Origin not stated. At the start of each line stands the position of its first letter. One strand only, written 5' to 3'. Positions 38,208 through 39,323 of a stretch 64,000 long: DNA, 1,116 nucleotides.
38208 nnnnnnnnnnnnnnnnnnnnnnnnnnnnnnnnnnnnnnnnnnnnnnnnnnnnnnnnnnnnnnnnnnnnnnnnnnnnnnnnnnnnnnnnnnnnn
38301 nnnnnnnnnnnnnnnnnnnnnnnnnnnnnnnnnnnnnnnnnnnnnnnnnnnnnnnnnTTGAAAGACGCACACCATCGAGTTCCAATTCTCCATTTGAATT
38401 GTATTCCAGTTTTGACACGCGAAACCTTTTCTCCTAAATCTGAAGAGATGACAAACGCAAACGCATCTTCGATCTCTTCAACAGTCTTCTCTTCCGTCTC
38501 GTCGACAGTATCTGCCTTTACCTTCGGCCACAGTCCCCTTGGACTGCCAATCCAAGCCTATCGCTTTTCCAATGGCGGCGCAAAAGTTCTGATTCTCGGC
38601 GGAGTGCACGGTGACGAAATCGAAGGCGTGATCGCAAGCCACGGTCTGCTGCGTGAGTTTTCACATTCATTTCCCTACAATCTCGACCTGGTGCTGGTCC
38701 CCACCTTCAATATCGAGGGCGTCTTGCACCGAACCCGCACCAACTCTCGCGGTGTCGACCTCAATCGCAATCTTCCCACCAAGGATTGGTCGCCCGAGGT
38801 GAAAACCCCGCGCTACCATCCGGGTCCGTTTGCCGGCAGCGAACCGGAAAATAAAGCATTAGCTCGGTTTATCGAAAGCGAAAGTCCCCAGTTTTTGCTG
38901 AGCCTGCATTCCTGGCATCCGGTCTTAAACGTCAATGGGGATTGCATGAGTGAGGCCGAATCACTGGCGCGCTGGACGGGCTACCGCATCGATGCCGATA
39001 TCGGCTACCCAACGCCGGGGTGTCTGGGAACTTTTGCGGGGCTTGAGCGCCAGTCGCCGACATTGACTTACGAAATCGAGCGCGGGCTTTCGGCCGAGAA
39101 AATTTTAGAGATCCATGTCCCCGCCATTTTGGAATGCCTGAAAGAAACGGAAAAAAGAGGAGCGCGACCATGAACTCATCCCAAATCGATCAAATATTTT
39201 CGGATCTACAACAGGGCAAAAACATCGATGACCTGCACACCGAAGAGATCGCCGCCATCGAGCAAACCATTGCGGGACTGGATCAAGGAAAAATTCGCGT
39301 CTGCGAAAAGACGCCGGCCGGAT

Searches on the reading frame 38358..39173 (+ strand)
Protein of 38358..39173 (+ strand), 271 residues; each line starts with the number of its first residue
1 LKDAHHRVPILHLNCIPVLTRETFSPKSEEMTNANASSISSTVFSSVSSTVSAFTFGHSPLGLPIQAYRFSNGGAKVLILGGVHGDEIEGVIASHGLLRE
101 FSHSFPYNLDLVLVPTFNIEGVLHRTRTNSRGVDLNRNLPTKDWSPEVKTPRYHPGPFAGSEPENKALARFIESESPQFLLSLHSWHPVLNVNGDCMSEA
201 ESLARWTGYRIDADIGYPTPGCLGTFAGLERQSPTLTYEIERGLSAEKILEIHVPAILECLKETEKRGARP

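Call 61: search_protein_families(library=pfam, proteins=[window:38358-39173:+], max_evalue=0.001)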
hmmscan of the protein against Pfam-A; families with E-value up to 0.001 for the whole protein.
window:38358-39173:+ (271 aa): 2 families
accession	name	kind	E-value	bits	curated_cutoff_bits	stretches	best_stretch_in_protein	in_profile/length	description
PF00246.29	Peptidase_M14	-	1.1e-13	51.9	21.6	1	47-193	12-191/286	Zinc carboxypeptidase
PF24827.1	AstE_AspA_cat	-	3.4e-10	40.2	25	1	74-143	2-68/192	Succinylglutamate desuccinylase/Aspartoacylase catalytic domain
